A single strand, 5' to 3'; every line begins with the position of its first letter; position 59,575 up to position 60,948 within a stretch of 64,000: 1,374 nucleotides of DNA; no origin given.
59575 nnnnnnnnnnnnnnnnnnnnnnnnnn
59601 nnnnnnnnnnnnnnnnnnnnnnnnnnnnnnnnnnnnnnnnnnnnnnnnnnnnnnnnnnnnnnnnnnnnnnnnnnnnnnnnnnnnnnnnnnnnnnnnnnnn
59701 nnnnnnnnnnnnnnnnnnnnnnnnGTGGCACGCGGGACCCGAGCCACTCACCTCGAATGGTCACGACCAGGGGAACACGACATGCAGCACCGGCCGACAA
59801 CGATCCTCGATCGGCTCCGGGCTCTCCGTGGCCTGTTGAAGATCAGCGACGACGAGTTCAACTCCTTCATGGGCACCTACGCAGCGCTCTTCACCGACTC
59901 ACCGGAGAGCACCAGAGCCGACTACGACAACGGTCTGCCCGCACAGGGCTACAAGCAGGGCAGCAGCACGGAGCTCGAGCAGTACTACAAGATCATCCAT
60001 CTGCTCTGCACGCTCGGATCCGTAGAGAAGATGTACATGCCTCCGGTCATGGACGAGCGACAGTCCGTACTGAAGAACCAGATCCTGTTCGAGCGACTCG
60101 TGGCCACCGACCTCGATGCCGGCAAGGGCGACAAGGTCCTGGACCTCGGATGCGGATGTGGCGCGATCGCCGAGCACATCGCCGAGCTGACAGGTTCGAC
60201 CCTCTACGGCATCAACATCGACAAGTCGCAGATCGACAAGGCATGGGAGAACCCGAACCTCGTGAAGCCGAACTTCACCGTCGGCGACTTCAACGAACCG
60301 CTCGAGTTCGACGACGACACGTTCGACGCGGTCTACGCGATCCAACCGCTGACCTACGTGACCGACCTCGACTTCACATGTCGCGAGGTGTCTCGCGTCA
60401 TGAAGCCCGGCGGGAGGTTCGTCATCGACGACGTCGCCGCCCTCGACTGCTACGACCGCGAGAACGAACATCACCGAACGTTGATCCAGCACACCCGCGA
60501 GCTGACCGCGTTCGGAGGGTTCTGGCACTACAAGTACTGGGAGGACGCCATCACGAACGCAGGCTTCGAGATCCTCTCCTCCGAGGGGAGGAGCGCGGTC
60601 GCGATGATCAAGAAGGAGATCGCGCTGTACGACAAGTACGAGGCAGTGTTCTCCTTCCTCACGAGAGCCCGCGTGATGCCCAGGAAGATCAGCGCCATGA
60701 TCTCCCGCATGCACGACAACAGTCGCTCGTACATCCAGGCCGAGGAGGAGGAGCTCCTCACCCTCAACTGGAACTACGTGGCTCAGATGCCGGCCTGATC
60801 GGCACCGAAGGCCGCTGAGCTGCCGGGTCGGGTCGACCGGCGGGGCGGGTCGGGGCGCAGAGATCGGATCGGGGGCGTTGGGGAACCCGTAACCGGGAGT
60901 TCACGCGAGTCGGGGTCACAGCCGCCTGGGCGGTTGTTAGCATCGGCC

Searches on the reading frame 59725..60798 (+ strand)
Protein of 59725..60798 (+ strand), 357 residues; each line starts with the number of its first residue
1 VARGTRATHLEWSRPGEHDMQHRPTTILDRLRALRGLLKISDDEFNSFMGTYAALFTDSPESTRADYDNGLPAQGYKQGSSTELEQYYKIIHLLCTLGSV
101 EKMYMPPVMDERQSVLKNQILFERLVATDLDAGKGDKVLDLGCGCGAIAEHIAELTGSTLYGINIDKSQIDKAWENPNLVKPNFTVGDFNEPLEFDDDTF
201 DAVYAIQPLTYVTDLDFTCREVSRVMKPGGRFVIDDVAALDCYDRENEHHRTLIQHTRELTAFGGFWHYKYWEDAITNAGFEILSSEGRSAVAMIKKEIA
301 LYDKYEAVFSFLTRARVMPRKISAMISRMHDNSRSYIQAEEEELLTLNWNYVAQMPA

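Call 17: search_protein_families(library=pfam, proteins=[window:59725-60795:+])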
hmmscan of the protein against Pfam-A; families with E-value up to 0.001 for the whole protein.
window:59725-60795:+ (357 aa): 10 families
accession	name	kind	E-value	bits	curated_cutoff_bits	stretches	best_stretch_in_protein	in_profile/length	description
PF13847.12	Methyltransf_31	-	1.6e-19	70.4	27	1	134-261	3-126/145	Methyltransferase domain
PF08241.18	Methyltransf_11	-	1.5e-18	67.7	21.2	1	139-234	1-95/95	Methyltransferase domain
PF13649.12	Methyltransf_25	-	4.2e-17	63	27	1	138-230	1-97/97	Methyltransferase domain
PF08242.18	Methyltransf_12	-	1.1e-12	48.9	30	1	139-232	1-98/98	Methyltransferase domain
PF13489.12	Methyltransf_23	-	1.1e-12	48.4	27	1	132-285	20-163/164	Methyltransferase domain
PF01209.24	Ubie_methyltran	-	1.4e-09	38.1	20.1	1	129-237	42-154/233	ubiE/COQ5 methyltransferase family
PF02353.26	CMAS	-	4.3e-07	29.9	27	1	122-283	50-212/273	Mycolic acid cyclopropane synthetase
PF07021.18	MetW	-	8.2e-05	22.7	21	1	134-225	13-101/193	Methionine biosynthesis protein MetW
PF06325.19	PrmA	-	0.00015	21.8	22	1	134-205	161-232/296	Ribosomal protein L11 methyltransferase (PrmA)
PF05175.20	MTS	-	0.00043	20.4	23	1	125-189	22-90/170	Methyltransferase small domain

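Call 63: find_encoding_contigs(protein=window:59725-60798:+, flank=10000, max_places=1)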
Protein window:59725-60798:+ (357 aa): no gene with exactly this product is on record in the collection.
